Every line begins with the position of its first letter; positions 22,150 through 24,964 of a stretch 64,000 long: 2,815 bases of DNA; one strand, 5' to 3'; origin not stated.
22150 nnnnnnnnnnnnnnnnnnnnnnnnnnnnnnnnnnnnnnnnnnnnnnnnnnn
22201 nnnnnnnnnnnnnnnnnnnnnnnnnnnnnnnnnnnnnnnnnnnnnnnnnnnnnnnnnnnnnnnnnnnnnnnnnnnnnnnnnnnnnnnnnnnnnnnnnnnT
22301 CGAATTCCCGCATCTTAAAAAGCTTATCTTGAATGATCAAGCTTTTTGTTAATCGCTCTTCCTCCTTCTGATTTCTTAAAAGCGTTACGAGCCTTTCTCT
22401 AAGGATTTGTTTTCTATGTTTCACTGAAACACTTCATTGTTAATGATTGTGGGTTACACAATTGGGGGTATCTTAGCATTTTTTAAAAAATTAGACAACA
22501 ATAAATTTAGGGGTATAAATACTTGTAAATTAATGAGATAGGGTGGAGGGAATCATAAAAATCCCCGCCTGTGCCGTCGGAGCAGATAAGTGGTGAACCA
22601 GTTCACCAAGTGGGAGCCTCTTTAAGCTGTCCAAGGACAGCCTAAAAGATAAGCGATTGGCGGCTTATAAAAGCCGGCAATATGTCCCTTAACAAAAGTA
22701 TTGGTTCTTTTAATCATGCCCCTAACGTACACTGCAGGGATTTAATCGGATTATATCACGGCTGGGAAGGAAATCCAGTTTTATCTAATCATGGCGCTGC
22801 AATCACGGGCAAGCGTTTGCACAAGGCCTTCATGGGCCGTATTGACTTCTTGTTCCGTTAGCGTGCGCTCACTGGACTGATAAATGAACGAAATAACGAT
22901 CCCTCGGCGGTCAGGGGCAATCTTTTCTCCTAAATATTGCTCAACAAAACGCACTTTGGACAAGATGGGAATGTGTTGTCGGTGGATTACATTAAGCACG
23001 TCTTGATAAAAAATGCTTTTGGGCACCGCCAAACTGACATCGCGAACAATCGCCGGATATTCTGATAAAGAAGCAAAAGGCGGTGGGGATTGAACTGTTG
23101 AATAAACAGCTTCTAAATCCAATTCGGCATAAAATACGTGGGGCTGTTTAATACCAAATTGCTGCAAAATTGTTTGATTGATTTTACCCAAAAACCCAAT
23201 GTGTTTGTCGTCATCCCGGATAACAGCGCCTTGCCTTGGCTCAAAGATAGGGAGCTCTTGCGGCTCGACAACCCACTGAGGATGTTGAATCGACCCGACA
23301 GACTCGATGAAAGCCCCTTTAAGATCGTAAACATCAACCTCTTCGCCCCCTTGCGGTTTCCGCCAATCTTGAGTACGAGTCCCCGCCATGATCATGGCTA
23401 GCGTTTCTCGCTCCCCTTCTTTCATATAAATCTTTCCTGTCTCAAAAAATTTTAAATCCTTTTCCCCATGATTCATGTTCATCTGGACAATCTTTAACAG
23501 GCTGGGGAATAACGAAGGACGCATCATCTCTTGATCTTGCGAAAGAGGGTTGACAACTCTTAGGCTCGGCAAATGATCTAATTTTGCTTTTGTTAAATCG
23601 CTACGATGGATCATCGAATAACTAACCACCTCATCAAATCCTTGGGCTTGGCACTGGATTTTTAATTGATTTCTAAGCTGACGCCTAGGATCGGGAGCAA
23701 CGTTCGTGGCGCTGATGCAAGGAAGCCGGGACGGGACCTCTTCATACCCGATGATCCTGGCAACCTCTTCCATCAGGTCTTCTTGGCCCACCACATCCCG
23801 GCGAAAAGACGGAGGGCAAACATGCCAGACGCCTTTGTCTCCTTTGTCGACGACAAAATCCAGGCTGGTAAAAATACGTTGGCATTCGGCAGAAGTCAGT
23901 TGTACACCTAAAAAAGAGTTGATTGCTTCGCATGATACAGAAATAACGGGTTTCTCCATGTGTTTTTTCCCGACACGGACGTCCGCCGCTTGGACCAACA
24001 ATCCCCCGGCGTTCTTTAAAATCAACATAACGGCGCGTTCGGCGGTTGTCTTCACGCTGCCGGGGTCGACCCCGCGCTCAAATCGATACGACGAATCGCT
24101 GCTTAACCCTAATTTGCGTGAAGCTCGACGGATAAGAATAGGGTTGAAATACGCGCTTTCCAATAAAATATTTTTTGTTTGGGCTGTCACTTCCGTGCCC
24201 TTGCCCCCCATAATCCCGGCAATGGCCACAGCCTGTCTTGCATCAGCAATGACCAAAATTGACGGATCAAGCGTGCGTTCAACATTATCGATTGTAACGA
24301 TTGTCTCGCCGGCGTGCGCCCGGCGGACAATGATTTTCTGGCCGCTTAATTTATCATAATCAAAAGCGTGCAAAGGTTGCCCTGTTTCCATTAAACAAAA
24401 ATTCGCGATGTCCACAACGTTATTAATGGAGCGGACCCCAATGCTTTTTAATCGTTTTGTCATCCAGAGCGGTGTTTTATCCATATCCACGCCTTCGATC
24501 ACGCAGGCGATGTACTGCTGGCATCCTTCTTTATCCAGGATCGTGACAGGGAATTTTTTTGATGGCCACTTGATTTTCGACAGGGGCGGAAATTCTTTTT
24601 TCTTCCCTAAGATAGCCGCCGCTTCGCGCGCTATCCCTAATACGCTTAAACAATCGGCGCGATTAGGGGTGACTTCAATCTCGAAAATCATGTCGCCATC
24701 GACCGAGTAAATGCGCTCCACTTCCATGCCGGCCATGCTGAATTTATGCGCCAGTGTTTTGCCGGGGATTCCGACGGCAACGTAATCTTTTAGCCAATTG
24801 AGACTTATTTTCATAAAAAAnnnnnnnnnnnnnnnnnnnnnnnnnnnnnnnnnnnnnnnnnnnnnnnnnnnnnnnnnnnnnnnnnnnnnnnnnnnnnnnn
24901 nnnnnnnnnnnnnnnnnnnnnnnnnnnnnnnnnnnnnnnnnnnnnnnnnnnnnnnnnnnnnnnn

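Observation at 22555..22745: Candidate 6S-like RNA upstream of the 5-formyl-THF cyclo-ligase gene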

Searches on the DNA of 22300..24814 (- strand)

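Call 10: search_rna_families(source=L001, threshold=evalue, max_evalue=1, show_alignments=2)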
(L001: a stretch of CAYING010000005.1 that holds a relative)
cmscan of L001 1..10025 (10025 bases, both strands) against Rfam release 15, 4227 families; matches with E-value up to 1: 1.
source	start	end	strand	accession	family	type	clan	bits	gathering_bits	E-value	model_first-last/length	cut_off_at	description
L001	6073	6229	+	RF00013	6S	Gene;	-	64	46.4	3.8e-11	1-187/187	no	6S / SsrS RNA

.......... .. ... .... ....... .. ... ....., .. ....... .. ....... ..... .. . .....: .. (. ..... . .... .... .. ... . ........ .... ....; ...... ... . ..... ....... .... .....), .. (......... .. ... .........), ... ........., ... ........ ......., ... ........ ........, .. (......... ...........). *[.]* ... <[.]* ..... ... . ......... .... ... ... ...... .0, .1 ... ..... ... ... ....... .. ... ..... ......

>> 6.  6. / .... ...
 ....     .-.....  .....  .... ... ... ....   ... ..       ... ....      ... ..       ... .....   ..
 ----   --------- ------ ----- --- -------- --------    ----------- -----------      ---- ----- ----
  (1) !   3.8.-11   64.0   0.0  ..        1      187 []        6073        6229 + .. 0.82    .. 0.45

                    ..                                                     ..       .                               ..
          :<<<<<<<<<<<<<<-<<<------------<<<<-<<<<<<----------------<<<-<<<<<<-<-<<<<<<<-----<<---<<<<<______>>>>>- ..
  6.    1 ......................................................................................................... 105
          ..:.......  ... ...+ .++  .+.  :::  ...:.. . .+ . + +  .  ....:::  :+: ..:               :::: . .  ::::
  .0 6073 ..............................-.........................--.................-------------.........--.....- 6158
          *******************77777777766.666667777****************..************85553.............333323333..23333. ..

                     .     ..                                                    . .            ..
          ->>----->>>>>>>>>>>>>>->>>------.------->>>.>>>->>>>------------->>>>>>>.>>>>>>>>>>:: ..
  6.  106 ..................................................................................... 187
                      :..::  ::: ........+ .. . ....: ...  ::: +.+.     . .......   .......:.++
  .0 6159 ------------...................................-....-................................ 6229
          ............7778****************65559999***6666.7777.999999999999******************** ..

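Call 25: search_rna_families(sources=[L002, L003, L004, L005, L006, L007, L008, L009, L010], threshold=evalue, max_evalue=0.1)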
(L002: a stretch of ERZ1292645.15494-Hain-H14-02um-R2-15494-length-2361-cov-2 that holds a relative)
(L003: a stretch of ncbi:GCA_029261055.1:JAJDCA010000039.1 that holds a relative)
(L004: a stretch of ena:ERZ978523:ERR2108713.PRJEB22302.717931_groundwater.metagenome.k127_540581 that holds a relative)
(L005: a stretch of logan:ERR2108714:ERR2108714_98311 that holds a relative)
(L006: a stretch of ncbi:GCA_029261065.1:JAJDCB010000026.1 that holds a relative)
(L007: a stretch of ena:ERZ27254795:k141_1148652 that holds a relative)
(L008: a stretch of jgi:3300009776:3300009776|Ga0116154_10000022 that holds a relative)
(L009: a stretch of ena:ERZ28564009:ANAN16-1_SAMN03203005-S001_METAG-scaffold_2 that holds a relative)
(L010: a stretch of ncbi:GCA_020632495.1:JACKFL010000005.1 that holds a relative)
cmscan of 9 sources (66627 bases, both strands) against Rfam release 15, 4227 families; matches with E-value up to 0.1: 8.
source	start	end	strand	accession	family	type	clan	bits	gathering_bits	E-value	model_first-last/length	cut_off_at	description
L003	5110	5266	+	RF00013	6S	Gene;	-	75.8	46.4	3.9e-13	1-187/187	no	6S / SsrS RNA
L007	5045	5190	+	RF00013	6S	Gene;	-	62.4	46.4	6e-10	1-187/187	no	6S / SsrS RNA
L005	5060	5216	+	RF00013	6S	Gene;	-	57.6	46.4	8.4e-09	1-187/187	no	6S / SsrS RNA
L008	5106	5259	+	RF00013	6S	Gene;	-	56.1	46.4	1.9e-08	1-187/187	no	6S / SsrS RNA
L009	5095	5247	+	RF00013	6S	Gene;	-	55.2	46.4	3.1e-08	1-187/187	no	6S / SsrS RNA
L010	5070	5225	+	RF00013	6S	Gene;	-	54.7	46.4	4.1e-08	1-187/187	no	6S / SsrS RNA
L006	5088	5245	+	RF00013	6S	Gene;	-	50.5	46.4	4.2e-07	1-187/187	no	6S / SsrS RNA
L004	5102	5260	+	RF00013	6S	Gene;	-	48.1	46.4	1.5e-06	1-187/187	no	6S / SsrS RNA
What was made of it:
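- Relatives: nine of nine informative relatives carry an RF00013 hit of 48.1-75.8 bits in the same slot (calls 10, 25). All nine informative relatives have RF00013 hits of 48-76 bits at the same place (calls 10, 25). The gene sits in the orthologous pheT slot, where each relative has its only detected copy (calls 10, 25).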

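Call 34: build_rna_model(alignment_id=A2, structure=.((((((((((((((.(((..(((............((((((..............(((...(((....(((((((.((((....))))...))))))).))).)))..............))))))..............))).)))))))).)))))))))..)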
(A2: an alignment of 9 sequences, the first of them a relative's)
Model R1 built from alignment A2 (9 sequences, 165 columns); structure: as given.
model positions 156; base pairs 43; branch points 0; effective number of sequences 2.47; information 0.59 bits per position. Calibrated on 0.2 Mb of random sequence (short: E-values are rough).
structure used (alignment columns):
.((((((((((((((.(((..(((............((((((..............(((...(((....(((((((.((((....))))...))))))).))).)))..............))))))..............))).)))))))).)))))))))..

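Call 35: search_with_rna_model(model_id=R1, sources=[window, L001, L002, L003, L004, L005, L006, L007, L008, L009, L010], max_evalue=1, make_alignment=true, show_alignments=0)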
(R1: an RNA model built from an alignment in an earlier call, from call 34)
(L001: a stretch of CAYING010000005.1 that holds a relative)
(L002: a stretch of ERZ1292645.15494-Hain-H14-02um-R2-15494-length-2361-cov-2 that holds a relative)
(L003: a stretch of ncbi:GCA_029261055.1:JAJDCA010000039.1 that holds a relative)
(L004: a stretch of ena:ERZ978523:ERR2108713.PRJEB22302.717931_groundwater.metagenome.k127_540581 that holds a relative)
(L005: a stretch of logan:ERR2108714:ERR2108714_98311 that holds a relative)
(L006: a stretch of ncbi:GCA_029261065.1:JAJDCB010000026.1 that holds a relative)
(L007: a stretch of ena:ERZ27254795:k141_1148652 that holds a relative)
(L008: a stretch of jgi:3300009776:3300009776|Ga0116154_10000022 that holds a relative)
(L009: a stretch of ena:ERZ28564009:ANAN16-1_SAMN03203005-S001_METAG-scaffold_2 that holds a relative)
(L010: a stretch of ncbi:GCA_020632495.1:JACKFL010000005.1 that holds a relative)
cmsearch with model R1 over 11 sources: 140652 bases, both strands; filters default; matches with E-value up to 1: 17.
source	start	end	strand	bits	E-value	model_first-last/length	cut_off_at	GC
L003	5110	5266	+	140.4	2.7e-33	1-156/156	no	0.47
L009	5095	5247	+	139.4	4.6e-33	1-156/156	no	0.46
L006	5088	5245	+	136.3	2.8e-32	1-156/156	no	0.49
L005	5060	5216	+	131.8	3.8e-31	1-156/156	no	0.49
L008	5106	5259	+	128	3.4e-30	1-156/156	no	0.49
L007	5045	5190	+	124.8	2.1e-29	1-156/156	no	0.49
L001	6073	6229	+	123.1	5.9e-29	1-156/156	no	0.45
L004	5102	5260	+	116.7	2.3e-27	1-156/156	no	0.49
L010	5070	5225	+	116.7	2.4e-27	1-156/156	no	0.49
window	22558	22743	-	104.7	2.5e-24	1-156/156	no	0.47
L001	6072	6228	-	39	8e-08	1-156/156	no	0.45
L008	5105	5258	-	36.6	3.2e-07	1-156/156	no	0.49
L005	5059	5215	-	31.5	5.8e-06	1-156/156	no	0.49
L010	5069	5224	-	29.6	1.8e-05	1-156/156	no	0.49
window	22559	22744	+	27.8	5.2e-05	1-156/156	no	0.47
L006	5087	5244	-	22.2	0.0013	1-156/156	no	0.49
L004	5101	5259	-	20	0.0046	1-156/156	no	0.48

Alignment A3: 17 matches aligned to the model, 296 columns, each read 5' to 3' on its own strand. Consensus structure (alignment columns), stored with it:
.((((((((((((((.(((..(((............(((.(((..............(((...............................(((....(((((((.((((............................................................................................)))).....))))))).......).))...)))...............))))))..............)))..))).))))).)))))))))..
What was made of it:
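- On 6S / SsrS RNA (RF00013): The relatives score 48.1-75.8 bits (calls 10, 25), and the lineage-specific model R1 scores 104.7 bits (call 35).
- The model built from relatives only scores 104.7 bits (call 35).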

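Call 36: search_with_rna_model(model_id=R1, sources=[window, L001, L003, L004, L005, L006, L007, L008, L009, L010], max_evalue=1e-15, make_alignment=true, show_alignments=0)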
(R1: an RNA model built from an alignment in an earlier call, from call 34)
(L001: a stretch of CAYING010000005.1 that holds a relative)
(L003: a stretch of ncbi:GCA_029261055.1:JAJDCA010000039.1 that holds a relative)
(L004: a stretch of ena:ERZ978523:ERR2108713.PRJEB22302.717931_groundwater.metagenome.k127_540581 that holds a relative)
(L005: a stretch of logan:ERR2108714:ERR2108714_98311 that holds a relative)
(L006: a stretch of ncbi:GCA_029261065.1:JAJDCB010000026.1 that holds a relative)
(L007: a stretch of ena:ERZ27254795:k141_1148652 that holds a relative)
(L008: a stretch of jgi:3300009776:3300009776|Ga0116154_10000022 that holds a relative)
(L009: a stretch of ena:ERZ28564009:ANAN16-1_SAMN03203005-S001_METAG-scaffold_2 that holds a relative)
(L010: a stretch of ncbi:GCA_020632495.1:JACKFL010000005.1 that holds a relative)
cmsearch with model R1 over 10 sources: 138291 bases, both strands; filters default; matches with E-value up to 1e-15: 10.
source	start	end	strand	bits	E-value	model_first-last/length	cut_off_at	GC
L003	5110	5266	+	140.4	2.6e-33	1-156/156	no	0.47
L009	5095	5247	+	139.4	4.5e-33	1-156/156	no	0.46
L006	5088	5245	+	136.3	2.8e-32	1-156/156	no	0.49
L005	5060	5216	+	131.8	3.7e-31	1-156/156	no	0.49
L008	5106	5259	+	128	3.3e-30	1-156/156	no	0.49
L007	5045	5190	+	124.8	2.1e-29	1-156/156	no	0.49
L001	6073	6229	+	123.1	5.8e-29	1-156/156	no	0.45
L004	5102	5260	+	116.7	2.3e-27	1-156/156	no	0.49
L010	5070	5225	+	116.7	2.3e-27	1-156/156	no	0.49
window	22558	22743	-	104.7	2.4e-24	1-156/156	no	0.47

Alignment A4: 10 matches aligned to the model, 195 columns, each read 5' to 3' on its own strand. Consensus structure (alignment columns), stored with it:
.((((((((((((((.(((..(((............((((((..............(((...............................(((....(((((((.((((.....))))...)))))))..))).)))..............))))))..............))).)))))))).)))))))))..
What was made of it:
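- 22558..22743 (-): 6S (SsrS) RNA gene, 186 nt. Lineage model R1, built without the window, scores 104.7 bits, E about 2e-24, and this is its only sense hit in 64 kb (calls 35, 36).
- Independent model: R1, built from relatives only, scores 104.7 bits here, 27.8 bits on the opposite strand, and finds nothing else in 64 kb (calls 34-36).
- Tried and rejected: The first model-based alignment (A3) mixed in antisense hits and was discarded in favour of A4 (calls 35, 36).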

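Call 51: search_rna_families(source=window, start=22300, end=22900, threshold=evalue, max_evalue=10)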
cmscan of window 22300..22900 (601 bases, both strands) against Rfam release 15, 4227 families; matches with E-value up to 10: 7.
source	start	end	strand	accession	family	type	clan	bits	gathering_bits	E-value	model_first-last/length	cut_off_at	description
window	22558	22743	-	RF00013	6S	Gene;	-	46.5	46.4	3.4e-08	1-187/187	no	6S / SsrS RNA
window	22619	22695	+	RF03154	twister-P3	Gene; ribozyme;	CL00120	18.6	39.9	0.61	1-73/73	no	type-P3 twister ribozyme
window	22340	22439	-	RF01871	MALAT1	Gene; lncRNA;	-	18.3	70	8.3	1-95/95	no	Metastasis associated lung adenocarcinoma transcript 1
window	22436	22502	+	RF00439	SNORD87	Gene; snRNA; snoRNA; CD-box;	-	16.3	50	3.8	1-85/85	no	Small nucleolar RNA SNORD87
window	22398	22442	-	RF00173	Hairpin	Gene; ribozyme;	-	16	65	2.1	1-52/52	no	Hairpin ribozyme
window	22485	22528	-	RF01489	sbrA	Gene; sRNA;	-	14.2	45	5.6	1-71/71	no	Listeria sRNA sbrA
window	22300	22386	-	RF02849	Ysr197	Gene; sRNA;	-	12.3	167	1.5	1-88/254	3'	Yersinia sRNA 197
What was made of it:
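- No riboswitch or leader family matches, even at E up to 10 (call 51).
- Tried and rejected: A low-stringency Rfam scan of 22300-22900 gave only sub-threshold noise besides 6S: twister-P3 at 18.6 bits against a GA of 39.9, and others (call 51).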
